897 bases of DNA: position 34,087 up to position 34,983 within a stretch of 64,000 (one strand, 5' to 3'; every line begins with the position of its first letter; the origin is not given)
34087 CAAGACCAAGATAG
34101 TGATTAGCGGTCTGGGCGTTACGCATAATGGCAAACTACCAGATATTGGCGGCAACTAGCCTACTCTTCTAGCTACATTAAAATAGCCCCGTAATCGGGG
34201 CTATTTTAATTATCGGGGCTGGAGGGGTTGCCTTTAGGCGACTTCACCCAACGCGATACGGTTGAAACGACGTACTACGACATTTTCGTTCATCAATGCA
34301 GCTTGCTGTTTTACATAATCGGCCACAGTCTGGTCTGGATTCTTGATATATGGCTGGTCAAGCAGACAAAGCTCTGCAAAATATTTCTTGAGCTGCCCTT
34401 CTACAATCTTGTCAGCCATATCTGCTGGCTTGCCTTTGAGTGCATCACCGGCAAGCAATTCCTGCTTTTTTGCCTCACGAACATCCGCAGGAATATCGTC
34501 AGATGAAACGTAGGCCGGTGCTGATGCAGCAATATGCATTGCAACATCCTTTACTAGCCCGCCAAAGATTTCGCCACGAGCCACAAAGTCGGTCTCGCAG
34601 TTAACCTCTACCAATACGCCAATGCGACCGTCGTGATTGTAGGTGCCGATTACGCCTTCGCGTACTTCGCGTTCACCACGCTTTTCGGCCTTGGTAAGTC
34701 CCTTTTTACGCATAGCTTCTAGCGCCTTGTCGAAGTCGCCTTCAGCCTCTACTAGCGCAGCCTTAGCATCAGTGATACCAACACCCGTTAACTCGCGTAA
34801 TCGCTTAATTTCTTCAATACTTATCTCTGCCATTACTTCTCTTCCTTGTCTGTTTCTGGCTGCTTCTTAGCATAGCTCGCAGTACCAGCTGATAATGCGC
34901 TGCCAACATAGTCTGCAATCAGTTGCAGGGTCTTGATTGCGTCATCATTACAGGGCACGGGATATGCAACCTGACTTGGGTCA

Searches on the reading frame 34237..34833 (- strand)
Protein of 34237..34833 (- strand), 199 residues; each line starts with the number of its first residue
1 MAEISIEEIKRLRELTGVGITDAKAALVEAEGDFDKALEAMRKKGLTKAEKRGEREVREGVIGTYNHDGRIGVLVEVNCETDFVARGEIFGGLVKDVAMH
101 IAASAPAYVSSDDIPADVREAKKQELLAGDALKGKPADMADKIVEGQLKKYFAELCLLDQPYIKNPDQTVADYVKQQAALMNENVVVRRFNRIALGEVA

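Call 29: list_cluster_members(proteins=[P0001, P0003, window:34237-34833:-, window:31225-31785:-, window:27112-28359:-, P0028, P0009, P0015])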
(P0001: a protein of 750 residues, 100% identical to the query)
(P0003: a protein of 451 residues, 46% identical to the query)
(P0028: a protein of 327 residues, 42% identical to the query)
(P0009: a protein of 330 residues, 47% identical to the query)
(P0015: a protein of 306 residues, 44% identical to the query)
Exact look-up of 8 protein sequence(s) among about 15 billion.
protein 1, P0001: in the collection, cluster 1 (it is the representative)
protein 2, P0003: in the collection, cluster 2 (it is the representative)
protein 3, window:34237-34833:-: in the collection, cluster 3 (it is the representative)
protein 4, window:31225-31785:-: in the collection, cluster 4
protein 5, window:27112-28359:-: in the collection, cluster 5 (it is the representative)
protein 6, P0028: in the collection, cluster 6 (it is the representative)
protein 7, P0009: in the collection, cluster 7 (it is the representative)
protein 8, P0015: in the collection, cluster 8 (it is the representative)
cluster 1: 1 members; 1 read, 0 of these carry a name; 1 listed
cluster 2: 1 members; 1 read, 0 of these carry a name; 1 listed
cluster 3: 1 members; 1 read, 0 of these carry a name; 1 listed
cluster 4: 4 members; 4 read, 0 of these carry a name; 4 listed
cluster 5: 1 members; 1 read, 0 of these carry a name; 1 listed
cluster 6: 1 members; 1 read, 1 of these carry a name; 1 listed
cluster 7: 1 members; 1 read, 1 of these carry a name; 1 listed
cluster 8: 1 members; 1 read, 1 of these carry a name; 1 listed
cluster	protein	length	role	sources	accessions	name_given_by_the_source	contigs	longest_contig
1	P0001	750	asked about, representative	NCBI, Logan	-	-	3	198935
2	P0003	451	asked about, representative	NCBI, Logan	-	-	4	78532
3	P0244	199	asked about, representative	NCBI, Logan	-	-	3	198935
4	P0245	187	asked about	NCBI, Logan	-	-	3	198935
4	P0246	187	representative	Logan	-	-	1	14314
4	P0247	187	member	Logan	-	-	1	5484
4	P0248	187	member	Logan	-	-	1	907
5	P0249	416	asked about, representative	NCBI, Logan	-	-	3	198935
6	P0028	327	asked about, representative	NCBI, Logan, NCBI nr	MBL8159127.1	polysaccharide lyase family 7 protein [Candidatus Saccharibacteria bacterium]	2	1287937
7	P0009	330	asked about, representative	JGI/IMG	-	hypothetical protein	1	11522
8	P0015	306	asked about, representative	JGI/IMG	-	hypothetical protein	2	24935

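Call 84: search_protein_families(library=ncbifam, proteins=[L023:4434-5234:+], max_evalue=0.001)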
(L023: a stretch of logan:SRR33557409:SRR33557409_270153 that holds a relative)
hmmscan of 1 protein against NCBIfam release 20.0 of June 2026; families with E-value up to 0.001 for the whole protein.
L023:4434-5234:+ (267 aa): 6 families
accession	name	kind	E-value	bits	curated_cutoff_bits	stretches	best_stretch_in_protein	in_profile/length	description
TIGR01027.1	proB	equivalog_domain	5.9e-57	193.5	186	1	8-261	3-255/363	glutamate 5-kinase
TIGR01092.1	P5CS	equivalog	2.8e-20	72.1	796.75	1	8-258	10-274/715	delta l-pyrroline-5-carboxylate synthetase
NF010659.0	PRK14058.1-1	equivalog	5.1e-09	35.6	223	1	141-256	164-265/267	[LysW]-aminoadipate kinase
NF010661.0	PRK14058.1-3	equivalog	1.2e-08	34.4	251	1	138-263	160-276/283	acetylglutamate/acetylaminoadipate kinase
NF040647.1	IPPK_Arch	equivalog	3.2e-07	29.9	120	1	143-255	148-257/259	isopentenyl phosphate kinase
NF000338.1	fomA_AB016934.1.gene6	equivalog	0.00035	19.7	550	1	6-238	4-234/266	fosfomycin resistance kinase FomA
